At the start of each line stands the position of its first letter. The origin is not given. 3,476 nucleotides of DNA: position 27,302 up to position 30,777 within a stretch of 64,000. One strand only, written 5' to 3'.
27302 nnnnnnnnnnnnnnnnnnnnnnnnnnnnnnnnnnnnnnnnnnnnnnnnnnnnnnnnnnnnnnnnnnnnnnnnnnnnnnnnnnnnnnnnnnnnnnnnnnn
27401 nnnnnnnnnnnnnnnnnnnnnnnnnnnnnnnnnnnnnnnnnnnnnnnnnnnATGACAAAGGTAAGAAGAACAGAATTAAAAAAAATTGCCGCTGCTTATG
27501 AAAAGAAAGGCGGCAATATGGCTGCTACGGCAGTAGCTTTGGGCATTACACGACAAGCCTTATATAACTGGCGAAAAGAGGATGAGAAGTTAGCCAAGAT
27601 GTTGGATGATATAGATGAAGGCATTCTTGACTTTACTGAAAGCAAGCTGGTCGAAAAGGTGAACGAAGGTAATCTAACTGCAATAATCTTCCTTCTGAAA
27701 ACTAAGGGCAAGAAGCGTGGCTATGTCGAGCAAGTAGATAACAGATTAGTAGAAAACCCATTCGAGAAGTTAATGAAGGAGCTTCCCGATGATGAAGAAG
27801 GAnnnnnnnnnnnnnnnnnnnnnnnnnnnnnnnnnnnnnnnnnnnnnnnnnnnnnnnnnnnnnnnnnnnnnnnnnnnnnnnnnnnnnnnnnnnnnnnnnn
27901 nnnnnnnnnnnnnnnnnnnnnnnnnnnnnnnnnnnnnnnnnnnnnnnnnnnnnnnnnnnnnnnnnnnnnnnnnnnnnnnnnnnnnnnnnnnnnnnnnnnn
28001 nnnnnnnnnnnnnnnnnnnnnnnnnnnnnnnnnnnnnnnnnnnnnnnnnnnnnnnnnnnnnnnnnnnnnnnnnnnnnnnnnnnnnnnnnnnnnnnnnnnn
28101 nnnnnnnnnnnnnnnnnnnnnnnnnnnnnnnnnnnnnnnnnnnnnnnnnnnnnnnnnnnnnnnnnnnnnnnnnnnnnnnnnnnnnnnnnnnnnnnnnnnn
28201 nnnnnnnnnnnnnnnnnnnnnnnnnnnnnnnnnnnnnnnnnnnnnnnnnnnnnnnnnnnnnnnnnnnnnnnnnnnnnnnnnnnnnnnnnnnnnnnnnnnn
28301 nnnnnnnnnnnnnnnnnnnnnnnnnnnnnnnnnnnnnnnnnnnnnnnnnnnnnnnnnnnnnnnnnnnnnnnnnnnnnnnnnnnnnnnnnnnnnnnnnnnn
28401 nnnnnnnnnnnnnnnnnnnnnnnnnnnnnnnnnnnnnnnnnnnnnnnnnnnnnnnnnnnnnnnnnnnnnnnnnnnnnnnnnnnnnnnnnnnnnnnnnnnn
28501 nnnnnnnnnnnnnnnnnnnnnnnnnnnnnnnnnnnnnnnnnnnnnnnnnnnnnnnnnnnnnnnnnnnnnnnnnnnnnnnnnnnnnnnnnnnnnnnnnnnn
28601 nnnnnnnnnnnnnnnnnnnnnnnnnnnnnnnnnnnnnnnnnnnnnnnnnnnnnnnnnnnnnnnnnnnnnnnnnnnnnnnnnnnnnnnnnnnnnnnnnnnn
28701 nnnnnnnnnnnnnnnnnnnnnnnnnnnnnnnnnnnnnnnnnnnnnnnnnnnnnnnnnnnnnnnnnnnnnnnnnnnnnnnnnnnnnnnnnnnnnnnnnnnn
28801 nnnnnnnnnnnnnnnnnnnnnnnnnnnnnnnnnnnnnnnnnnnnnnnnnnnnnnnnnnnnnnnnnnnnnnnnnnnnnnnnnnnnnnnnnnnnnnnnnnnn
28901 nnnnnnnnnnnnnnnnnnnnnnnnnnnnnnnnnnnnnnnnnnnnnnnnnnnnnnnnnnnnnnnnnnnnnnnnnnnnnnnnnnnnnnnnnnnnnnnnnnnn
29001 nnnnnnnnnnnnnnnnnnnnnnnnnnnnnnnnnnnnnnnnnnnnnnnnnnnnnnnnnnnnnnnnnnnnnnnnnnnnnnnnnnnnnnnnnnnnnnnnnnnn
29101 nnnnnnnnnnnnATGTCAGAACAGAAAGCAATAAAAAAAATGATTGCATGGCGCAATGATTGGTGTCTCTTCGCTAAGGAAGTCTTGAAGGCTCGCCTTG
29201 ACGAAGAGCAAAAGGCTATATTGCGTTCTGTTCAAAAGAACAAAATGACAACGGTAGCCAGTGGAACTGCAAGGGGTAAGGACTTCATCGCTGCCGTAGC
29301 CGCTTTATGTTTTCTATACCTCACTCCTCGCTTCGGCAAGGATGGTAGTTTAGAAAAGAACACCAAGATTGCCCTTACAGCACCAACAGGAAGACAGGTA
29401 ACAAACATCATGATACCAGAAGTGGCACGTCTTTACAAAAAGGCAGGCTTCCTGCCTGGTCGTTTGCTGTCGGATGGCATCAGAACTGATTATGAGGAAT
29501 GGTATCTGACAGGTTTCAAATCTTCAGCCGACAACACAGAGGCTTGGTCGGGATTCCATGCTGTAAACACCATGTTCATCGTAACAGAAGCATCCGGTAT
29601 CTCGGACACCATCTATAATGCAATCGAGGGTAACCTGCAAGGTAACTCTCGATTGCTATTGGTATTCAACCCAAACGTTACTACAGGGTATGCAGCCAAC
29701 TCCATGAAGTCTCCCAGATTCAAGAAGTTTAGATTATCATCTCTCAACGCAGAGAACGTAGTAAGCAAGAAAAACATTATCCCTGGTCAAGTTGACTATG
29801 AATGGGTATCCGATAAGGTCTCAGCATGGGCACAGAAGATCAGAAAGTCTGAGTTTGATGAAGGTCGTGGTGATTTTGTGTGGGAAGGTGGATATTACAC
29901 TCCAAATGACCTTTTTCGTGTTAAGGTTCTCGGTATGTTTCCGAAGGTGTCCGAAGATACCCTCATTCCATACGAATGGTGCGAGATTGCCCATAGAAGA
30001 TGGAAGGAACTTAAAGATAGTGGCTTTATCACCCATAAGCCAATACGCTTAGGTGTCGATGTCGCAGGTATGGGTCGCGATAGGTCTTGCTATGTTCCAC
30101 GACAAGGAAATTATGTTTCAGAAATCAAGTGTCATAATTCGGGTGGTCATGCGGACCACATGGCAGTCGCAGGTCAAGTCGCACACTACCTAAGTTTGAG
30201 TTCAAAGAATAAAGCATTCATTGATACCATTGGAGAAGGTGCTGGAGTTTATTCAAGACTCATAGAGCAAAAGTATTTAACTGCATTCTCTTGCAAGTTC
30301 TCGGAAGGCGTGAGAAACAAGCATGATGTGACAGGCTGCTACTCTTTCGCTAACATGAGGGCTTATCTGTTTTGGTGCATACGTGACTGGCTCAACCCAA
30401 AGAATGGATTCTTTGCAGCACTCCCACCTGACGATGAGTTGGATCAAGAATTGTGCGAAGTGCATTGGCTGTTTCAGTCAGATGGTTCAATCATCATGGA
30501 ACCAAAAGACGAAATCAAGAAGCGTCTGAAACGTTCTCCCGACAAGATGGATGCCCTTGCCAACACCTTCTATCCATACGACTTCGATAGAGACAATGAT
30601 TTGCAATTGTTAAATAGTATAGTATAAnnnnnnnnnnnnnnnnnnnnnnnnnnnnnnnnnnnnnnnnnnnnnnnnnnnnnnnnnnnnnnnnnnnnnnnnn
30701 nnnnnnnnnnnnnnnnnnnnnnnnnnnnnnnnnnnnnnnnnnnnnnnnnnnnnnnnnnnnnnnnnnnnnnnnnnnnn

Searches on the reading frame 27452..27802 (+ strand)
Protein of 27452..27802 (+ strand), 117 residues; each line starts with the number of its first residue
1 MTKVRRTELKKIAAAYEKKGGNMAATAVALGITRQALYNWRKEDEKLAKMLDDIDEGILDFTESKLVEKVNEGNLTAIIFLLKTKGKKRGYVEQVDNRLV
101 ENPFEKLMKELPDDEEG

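Call 77: search_protein_families(library=pfam, proteins=[window:27452-27802:+], max_evalue=0.01)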
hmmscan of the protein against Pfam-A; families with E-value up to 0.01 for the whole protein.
window:27452-27802:+ (117 aa): 7 families
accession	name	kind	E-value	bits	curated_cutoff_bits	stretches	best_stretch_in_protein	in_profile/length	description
PF02954.25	HTH_8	-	6.6e-06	26.2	22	1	4-39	2-37/42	Bacterial regulatory protein, Fis family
PF13518.12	HTH_28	-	0.00045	20.7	25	1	14-42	7-34/52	Helix-turn-helix domain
PF13384.12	HTH_23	-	0.00068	19.8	24.6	1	8-43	4-40/50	Homeodomain-like domain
PF13022.12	HTH_Tnp_1_2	-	0.00072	20.1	27.9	1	21-87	27-98/122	Helix-turn-helix of insertion element transposase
PF01527.26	HTH_Tnp_1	-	0.001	19.7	24.1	1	12-52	13-55/75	Transposase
PF16677.11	GP3_package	-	0.0012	19.5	29.4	1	27-82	40-94/105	DNA-packaging protein gp3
PF14549.12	P22_Cro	-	0.0048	17.1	30.2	0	21-42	10-31/60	DNA-binding transcriptional regulator Cro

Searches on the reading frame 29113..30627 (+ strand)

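Call 7: search_protein_families(library=phrogs, proteins=[window:29113-30627:+], max_evalue=0.001)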
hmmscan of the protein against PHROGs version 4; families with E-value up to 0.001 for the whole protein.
window:29113-30627:+ (504 aa): 2 families
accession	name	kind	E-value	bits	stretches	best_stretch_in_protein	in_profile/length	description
phrog_2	-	head and packaging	3.9e-28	99.6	1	27-493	264-596/807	terminase large subunit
phrog_5902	-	unknown function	5.5e-27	96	1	7-222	11-235/359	-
